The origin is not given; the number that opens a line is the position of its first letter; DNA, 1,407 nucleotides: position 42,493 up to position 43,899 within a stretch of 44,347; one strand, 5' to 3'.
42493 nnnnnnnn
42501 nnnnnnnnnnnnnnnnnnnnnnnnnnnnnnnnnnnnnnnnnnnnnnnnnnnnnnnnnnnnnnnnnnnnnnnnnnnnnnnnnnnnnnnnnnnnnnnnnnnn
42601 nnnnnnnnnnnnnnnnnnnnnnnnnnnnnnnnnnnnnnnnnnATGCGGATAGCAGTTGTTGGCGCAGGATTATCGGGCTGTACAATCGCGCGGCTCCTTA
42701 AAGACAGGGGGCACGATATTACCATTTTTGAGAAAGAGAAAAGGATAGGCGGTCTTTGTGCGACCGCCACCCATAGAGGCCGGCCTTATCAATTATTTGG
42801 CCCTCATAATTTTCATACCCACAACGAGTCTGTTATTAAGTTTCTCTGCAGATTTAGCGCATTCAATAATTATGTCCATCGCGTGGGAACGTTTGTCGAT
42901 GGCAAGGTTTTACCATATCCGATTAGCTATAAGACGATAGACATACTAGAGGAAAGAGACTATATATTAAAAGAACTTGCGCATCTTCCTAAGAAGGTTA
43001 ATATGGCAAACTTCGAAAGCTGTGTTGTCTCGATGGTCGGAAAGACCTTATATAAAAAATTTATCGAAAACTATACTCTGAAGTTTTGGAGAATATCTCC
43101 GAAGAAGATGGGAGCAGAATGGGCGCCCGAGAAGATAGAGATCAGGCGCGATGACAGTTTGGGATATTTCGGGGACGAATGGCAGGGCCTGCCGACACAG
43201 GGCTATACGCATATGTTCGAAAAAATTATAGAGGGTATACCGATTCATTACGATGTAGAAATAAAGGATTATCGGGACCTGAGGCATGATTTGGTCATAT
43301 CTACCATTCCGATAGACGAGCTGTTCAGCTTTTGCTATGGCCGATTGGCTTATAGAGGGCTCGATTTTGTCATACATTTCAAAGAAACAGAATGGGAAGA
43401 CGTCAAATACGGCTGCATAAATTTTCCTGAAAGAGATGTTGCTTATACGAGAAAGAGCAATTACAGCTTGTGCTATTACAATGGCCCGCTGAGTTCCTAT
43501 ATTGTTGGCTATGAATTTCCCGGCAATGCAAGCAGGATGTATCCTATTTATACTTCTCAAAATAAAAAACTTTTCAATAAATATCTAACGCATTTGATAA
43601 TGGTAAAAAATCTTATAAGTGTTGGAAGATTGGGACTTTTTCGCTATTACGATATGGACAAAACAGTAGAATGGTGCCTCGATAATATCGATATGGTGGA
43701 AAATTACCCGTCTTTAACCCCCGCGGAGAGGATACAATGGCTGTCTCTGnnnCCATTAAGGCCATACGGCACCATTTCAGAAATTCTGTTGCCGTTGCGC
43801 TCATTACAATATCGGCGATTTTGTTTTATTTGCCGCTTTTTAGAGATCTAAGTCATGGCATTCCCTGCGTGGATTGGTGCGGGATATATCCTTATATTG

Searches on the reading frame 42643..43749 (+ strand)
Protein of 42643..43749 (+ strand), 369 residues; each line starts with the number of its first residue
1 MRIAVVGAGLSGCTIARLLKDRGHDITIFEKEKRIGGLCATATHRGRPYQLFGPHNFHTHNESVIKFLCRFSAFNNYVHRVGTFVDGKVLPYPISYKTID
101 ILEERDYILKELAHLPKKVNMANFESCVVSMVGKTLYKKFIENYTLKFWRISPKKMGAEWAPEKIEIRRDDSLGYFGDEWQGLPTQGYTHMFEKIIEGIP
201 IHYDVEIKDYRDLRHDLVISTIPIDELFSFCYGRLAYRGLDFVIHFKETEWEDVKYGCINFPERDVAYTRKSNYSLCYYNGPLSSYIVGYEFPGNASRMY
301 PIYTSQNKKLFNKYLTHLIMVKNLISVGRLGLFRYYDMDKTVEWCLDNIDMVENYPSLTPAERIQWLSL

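Call 21: search_protein_families(library=pfam, proteins=[window:42643-43749:+], max_evalue=0.001)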
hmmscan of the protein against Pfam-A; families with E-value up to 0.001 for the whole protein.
window:42643-43749:+ (369 aa): 5 families
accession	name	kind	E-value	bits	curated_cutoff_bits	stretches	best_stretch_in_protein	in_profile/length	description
PF03275.19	GLF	-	5.6e-38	131.1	26.3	1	139-335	1-203/203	UDP-galactopyranose mutase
PF13450.12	NAD_binding_8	-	2.2e-16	60.3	21.9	1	5-68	1-65/68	NAD(P)-binding Rossmann-like domain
PF01593.30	Amino_oxidase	-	5.9e-09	36.2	19.8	1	10-73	1-63/443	Flavin containing amine oxidoreductase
PF01266.30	DAO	-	4.2e-07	30.2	27.9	1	2-36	1-35/353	FAD dependent oxidoreductase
PF00070.33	Pyr_redox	-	7.7e-05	23.6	22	1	2-36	1-35/82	Pyridine nucleotide-disulphide oxidoreductase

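Call 77: search_protein_families(library=ncbifam, proteins=[window:42643-43749:+], max_evalue=0.001)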
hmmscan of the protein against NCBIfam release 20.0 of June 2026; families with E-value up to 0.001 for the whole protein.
window:42643-43749:+ (369 aa): 35 families (the best 25 are shown)
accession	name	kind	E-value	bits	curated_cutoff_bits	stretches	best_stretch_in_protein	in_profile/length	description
TIGR00031.1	UDP-GALP_mutase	equivalog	6e-62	209.8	303.75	1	3-349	4-373/378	UDP-galactopyranose mutase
NF005547.0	PRK07208.1-3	equivalog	1.5e-28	99.8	380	1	2-167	6-182/465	hypothetical protein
NF005548.0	PRK07208.1-4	equivalog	9.6e-24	83.8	389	1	2-165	5-175/488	hypothetical protein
NF005546.0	PRK07208.1-2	equivalog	1.6e-16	60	418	2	114-165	157-208/527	hypothetical protein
NF005545.0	PRK07208.1-1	equivalog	1.3e-14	53.4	451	1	3-165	10-179/504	hypothetical protein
NF005560.0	PRK07233.1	equivalog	1.2e-12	47.4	252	1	1-199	1-209/435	hypothetical protein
NF005549.0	PRK07208.1-5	equivalog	1.4e-12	46.8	587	1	112-165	155-208/534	hypothetical protein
TIGR00562.1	proto_IX_ox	equivalog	4.4e-08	32.1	97.85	1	3-68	5-71/470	protoporphyrinogen oxidase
NF045599.1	bili_reduct_long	exception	9.3e-08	30.8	750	1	2-42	383-423/641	bilirubin reductase, long form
NF009410.0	PRK12771.1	subfamily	3.5e-07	29.2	516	1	2-38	140-176/566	NAD(P)-binding protein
TIGR03467.1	HpnE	equivalog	2.3e-06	27.2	283.05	1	3-66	1-65/430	hydroxysqualene dehydroxylase HpnE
TIGR03197.1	MnmC_Cterm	equivalog_domain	2.6e-06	26.8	174.2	1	2-36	1-35/400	FAD-dependent 5-carboxymethylaminomethyl-2-thiouridine(34) oxidoreductase MnmC1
TIGR01317.1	GOGAT_sm_gam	subfamily_domain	3.2e-06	26.3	447.7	1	2-39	145-182/485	glutamate synthase small subunit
NF005243.0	PRK06753.1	equivalog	4.5e-06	25.8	365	1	1-36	1-36/374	hypothetical protein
NF008841.0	PRK11883.1-1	equivalog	4.7e-06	25.8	517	1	1-68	4-73/453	protoporphyrinogen oxidase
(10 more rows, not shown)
